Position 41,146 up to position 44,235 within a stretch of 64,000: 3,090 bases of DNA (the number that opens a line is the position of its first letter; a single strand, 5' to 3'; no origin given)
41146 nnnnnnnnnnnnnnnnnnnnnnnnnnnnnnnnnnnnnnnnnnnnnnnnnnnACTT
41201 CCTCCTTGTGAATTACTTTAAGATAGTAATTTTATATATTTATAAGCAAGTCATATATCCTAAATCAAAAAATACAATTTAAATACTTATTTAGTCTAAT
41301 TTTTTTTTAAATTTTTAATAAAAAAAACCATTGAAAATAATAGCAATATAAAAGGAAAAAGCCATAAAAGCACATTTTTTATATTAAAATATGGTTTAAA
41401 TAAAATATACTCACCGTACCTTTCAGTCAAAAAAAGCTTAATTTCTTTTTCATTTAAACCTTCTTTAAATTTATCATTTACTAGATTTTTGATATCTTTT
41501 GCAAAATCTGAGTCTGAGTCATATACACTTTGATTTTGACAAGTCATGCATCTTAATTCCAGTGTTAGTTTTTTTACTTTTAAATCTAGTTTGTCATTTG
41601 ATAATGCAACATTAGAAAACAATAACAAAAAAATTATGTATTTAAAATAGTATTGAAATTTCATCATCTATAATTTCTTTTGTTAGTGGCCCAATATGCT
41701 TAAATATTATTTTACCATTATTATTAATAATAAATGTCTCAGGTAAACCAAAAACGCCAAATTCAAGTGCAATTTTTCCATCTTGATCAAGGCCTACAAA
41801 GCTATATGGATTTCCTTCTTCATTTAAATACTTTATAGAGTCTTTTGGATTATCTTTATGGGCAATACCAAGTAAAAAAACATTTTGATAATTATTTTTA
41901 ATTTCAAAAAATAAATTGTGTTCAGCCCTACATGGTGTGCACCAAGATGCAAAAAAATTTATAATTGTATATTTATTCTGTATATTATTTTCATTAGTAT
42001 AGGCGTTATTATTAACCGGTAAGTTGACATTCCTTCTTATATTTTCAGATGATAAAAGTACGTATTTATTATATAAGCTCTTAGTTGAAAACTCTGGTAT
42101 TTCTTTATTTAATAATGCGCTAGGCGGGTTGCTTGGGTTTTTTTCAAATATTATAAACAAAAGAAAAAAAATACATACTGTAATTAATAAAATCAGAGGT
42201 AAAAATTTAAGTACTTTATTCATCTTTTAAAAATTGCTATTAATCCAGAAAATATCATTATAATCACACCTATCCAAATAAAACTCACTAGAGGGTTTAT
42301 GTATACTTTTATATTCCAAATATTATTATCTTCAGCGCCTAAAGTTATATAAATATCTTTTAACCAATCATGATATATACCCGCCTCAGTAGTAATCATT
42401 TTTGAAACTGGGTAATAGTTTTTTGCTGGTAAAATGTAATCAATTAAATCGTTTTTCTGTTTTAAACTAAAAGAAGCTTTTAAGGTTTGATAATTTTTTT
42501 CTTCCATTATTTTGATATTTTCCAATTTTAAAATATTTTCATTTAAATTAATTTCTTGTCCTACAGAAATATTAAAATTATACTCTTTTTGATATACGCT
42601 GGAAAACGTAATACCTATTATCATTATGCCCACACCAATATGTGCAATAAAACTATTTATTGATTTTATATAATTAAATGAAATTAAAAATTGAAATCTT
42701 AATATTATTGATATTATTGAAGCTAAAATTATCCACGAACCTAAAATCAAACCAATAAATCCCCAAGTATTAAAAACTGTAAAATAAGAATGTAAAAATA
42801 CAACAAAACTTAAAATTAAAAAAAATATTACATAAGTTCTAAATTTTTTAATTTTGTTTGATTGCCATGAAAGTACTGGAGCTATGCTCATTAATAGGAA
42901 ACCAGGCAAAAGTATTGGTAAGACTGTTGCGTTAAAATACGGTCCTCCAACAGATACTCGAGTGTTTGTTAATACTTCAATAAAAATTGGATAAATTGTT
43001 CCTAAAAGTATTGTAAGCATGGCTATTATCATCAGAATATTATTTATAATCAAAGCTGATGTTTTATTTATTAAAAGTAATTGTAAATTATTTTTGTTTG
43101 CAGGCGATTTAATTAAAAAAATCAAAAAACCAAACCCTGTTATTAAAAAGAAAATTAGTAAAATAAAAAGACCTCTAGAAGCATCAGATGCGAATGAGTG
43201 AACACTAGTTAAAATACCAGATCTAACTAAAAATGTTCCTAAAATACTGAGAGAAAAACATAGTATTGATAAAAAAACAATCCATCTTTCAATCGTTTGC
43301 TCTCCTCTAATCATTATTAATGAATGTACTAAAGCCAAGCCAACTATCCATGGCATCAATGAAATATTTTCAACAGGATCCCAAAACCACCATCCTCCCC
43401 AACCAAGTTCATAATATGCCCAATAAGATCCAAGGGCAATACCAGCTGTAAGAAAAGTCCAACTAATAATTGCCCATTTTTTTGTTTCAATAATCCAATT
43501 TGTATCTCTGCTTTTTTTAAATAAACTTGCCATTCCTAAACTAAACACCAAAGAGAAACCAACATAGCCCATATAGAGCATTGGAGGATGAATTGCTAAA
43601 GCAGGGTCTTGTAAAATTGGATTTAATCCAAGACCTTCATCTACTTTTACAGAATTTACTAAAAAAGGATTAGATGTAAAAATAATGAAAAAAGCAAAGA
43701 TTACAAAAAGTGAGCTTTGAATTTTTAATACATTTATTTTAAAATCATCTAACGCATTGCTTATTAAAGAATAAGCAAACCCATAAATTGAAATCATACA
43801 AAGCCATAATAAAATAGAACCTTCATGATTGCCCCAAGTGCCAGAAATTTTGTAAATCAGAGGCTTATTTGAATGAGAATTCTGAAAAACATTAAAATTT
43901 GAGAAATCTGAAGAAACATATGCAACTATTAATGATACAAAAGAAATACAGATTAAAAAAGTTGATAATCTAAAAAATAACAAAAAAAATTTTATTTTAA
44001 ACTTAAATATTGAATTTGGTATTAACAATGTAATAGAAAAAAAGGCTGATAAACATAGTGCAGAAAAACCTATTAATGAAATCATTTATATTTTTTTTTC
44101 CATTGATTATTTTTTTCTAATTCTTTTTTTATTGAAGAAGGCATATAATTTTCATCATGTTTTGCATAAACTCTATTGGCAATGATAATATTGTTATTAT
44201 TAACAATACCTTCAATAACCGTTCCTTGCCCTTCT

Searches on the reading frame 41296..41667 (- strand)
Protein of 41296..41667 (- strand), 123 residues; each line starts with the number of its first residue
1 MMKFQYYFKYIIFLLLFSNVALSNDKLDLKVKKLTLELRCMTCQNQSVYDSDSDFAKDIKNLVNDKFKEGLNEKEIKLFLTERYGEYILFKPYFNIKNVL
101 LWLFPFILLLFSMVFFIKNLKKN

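Call 88: search_protein_families(library=pfam, proteins=[window:41296-41667:-], max_evalue=0.00001)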
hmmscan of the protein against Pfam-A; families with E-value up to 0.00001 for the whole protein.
window:41296-41667:- (123 aa): 1 family
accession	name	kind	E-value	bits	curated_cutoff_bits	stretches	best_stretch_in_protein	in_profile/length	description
PF03918.19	CcmH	-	7e-32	110.1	25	1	21-122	19-120/143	Cytochrome C biogenesis protein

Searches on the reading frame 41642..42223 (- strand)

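Call 88: search_protein_families(library=pfam, proteins=[window:41642-42223:-], max_evalue=0.00001)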
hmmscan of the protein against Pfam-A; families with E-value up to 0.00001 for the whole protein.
window:41642-42223:- (193 aa): 5 families
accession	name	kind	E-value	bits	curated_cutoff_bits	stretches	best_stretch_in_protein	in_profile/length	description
PF08534.16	Redoxin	-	1.5e-14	54.4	26.6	1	42-183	6-139/148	Redoxin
PF00578.27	AhpC-TSA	-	4.5e-13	49.7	26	1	75-173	17-122/124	AhpC/TSA family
PF00085.26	Thioredoxin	-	1.7e-09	38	23.5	1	71-127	6-63/103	Thioredoxin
PF13905.12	Thioredoxin_8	-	3e-08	34.3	27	1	83-172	1-94/94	Thioredoxin-like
PF13098.12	Thioredoxin_2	-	4.6e-06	27.3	27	0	82-187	4-102/104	Thioredoxin-like domain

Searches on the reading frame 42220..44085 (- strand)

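Call 88: search_protein_families(library=pfam, proteins=[window:42220-44085:-], max_evalue=0.00001)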
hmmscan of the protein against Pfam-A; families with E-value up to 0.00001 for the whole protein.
window:42220-44085:- (621 aa): 2 families
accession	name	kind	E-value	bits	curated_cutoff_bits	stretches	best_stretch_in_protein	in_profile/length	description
PF16327.10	CcmF_C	-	1.5e-72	245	28.7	1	309-621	1-323/323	Cytochrome c-type biogenesis protein CcmF C-terminal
PF01578.25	Cytochrom_C_asm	-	1.1e-41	143.3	29.9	1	84-289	1-206/212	Cytochrome C assembly protein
